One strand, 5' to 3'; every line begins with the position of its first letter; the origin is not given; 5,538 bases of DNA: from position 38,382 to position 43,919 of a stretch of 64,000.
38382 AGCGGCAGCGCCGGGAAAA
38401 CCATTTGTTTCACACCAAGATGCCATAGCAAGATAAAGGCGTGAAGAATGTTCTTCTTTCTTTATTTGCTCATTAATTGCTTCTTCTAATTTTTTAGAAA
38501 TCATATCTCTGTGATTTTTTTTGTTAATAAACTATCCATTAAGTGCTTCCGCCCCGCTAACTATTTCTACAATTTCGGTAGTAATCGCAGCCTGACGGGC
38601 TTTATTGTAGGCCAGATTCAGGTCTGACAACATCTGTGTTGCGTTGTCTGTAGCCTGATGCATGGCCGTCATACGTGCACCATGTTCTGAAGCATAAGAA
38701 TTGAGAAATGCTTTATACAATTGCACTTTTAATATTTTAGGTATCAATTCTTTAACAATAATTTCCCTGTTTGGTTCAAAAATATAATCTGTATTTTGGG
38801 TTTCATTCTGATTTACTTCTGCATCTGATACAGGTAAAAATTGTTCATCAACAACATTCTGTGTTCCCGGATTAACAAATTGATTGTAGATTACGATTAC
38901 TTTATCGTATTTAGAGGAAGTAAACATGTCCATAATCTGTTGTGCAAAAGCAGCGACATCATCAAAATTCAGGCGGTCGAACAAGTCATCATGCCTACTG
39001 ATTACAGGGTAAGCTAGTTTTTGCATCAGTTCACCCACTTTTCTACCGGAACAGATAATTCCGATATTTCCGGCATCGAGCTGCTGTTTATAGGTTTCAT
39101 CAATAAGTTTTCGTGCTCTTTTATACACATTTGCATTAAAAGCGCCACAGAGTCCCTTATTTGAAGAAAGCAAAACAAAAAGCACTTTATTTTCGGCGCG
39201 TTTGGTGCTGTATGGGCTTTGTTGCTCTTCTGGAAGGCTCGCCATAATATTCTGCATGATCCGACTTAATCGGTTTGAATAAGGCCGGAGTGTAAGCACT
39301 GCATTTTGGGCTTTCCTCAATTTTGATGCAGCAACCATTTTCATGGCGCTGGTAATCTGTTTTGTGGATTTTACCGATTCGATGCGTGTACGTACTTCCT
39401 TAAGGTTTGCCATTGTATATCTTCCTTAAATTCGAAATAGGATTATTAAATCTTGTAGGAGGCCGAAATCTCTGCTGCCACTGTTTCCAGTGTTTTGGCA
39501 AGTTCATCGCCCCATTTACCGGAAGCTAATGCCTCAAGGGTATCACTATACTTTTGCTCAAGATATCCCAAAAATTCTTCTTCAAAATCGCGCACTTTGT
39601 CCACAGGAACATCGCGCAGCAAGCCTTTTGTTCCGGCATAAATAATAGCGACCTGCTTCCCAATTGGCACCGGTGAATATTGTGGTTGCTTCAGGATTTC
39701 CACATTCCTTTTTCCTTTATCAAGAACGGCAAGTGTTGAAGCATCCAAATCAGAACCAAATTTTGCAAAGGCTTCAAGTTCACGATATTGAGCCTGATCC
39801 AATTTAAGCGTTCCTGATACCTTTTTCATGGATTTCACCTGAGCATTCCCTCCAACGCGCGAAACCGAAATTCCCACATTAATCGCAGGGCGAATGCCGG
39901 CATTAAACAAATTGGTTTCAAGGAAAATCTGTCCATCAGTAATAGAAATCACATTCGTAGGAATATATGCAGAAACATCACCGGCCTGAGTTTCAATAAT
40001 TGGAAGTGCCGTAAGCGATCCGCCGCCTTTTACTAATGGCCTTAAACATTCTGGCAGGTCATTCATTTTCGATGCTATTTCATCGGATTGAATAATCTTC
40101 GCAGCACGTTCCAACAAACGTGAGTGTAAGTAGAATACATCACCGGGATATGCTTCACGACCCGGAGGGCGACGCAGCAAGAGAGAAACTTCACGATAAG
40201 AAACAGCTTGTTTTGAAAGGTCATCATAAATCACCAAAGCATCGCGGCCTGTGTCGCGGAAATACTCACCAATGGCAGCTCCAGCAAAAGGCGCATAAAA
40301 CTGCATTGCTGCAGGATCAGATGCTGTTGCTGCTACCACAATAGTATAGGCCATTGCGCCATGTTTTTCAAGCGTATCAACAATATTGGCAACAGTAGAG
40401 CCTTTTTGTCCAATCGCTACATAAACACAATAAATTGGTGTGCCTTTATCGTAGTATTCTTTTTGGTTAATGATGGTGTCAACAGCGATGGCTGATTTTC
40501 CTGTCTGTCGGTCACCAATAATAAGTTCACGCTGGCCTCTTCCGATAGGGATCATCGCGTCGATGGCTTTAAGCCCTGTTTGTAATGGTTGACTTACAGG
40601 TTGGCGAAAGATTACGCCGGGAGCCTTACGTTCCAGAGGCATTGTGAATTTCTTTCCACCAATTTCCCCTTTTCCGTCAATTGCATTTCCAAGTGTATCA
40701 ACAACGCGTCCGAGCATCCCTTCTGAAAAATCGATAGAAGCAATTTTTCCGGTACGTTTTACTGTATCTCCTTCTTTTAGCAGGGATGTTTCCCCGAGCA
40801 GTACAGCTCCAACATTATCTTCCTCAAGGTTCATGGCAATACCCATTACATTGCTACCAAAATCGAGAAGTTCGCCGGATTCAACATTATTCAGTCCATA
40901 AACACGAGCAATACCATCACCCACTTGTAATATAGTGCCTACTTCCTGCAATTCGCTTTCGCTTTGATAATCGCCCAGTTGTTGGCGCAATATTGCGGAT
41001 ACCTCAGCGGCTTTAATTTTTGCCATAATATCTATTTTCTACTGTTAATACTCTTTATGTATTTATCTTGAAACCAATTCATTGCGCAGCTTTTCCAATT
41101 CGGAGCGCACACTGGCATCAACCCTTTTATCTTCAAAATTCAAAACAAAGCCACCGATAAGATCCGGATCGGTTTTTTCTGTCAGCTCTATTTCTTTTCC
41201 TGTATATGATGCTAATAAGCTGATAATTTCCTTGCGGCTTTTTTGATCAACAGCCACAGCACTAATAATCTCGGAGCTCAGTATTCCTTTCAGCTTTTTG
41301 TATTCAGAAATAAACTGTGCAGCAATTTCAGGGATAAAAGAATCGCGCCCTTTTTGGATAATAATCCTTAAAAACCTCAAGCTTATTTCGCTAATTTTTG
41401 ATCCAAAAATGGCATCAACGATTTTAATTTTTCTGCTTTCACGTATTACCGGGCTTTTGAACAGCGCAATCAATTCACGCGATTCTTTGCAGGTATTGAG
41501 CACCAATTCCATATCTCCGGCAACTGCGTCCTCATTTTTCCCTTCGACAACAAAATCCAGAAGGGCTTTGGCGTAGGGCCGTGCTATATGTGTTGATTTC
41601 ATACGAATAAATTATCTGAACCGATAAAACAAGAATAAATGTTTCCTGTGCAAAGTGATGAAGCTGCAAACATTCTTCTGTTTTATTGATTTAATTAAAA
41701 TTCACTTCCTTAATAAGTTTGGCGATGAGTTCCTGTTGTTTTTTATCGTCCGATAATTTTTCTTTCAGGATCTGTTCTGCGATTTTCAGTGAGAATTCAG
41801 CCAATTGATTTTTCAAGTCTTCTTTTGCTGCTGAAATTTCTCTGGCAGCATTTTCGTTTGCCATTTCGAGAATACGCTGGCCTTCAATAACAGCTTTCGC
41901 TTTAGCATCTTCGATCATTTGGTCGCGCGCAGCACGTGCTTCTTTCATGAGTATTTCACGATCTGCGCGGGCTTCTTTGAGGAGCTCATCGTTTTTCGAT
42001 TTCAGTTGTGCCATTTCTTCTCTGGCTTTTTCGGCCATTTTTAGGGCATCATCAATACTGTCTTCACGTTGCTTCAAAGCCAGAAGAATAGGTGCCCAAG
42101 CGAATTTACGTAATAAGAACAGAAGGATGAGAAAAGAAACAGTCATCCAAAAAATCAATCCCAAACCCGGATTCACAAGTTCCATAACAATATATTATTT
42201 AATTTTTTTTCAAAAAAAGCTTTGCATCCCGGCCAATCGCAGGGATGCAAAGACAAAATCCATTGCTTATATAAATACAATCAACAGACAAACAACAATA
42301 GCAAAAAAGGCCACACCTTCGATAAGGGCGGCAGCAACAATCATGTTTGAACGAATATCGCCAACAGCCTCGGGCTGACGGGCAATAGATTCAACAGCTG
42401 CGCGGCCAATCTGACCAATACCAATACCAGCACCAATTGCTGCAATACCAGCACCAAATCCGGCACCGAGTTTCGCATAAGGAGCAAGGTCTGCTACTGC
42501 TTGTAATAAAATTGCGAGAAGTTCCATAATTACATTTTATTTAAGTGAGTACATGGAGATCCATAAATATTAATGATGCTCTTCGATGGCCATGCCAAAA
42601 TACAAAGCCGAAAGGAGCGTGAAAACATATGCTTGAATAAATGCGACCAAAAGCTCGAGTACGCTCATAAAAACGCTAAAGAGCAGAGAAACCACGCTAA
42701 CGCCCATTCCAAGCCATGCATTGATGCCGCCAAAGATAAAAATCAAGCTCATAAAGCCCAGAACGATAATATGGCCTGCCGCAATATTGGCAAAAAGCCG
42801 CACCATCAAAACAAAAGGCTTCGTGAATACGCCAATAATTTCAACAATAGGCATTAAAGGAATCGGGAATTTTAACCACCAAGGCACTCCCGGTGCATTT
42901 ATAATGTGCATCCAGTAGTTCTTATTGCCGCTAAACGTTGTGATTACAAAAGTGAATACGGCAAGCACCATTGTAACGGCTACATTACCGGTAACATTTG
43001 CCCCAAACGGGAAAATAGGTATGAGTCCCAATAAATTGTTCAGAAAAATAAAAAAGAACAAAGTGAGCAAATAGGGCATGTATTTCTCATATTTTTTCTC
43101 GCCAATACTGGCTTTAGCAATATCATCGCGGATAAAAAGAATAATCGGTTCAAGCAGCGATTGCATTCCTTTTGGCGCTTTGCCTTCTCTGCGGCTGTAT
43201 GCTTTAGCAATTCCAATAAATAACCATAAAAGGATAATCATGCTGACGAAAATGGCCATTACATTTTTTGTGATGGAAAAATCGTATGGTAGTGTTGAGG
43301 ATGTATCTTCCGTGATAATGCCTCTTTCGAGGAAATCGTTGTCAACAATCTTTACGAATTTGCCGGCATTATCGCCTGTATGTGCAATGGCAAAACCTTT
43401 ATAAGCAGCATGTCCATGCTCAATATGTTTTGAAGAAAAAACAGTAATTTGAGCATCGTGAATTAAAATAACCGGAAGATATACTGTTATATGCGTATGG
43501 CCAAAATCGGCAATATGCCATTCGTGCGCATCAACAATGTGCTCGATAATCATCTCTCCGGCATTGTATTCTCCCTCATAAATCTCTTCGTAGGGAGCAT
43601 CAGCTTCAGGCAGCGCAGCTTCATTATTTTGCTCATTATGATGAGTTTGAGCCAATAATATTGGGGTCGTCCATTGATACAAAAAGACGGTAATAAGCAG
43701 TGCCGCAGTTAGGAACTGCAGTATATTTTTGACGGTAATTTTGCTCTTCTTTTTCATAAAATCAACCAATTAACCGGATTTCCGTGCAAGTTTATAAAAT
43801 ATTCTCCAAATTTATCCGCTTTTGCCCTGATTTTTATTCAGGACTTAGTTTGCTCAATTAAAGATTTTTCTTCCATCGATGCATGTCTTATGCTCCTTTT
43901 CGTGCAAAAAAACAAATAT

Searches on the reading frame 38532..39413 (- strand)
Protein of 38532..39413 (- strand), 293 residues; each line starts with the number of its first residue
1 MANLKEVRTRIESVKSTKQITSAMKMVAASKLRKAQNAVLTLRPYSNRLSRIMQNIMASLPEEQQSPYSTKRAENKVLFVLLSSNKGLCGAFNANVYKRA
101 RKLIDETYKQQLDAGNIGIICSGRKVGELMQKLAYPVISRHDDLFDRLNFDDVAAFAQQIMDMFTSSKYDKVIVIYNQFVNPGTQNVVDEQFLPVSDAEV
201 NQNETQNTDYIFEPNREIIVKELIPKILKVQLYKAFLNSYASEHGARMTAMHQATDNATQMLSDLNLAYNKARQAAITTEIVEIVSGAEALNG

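Call 70: search_protein_families(library=pfam, proteins=[window:38532-39413:-], max_evalue=0.001)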
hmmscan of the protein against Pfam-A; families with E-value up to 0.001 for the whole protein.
window:38532-39413:- (293 aa): 1 family
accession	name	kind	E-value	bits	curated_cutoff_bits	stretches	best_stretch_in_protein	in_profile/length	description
PF00231.24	ATP-synt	-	5.1e-99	332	39.9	1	3-291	1-285/285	ATP synthase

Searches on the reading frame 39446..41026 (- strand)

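Call 70: search_protein_families(library=pfam, proteins=[window:39446-41026:-], max_evalue=0.001)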
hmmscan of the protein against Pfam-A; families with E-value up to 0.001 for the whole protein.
window:39446-41026:- (526 aa): 3 families
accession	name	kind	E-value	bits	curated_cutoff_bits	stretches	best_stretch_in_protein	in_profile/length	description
PF00006.31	ATP-synt_ab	-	8e-80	267.9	29.5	1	151-389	1-213/213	ATP synthase alpha/beta family, nucleotide-binding domain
PF00306.32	ATP-synt_ab_C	-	1.7e-45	154.9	27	1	396-519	1-125/126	ATP synthase alpha/beta chain, C terminal domain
PF02874.29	ATP-synt_ab_N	-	1.3e-19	70.9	20.9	1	27-93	3-69/69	ATP synthase alpha/beta family, beta-barrel domain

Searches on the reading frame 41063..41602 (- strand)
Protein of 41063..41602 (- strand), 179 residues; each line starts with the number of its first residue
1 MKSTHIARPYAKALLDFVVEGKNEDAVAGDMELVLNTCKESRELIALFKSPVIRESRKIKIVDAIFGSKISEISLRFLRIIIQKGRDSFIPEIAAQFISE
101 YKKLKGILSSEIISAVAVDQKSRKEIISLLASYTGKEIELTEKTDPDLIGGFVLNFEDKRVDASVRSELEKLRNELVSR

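Call 70: search_protein_families(library=pfam, proteins=[window:41063-41602:-], max_evalue=0.001)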
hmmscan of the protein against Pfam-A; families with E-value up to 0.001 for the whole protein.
window:41063-41602:- (179 aa): 1 family
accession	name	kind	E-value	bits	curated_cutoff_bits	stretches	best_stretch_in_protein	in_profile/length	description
PF00213.23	OSCP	-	1.1e-42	146.5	22.3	1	6-176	1-172/172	ATP synthase delta (OSCP) subunit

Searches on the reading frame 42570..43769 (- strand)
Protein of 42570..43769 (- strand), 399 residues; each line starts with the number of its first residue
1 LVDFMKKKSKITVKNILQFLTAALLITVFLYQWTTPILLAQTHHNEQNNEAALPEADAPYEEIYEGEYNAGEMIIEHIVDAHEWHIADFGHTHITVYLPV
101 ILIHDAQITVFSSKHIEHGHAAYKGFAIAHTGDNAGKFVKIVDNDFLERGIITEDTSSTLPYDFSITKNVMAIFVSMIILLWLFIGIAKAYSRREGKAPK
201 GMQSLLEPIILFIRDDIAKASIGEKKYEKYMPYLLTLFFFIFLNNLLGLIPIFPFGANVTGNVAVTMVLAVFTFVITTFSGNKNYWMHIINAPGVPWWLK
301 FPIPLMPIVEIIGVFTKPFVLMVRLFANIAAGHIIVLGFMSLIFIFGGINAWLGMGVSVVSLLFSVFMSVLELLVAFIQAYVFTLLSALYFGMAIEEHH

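Call 70: search_protein_families(library=pfam, proteins=[window:42570-43769:-], max_evalue=0.001)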
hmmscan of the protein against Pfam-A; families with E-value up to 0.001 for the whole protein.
window:42570-43769:- (399 aa): 1 family
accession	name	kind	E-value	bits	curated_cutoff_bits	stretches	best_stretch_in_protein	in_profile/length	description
PF00119.25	ATP-synt_A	-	8.1e-58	196.3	33.9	1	172-391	3-216/217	ATP synthase A chain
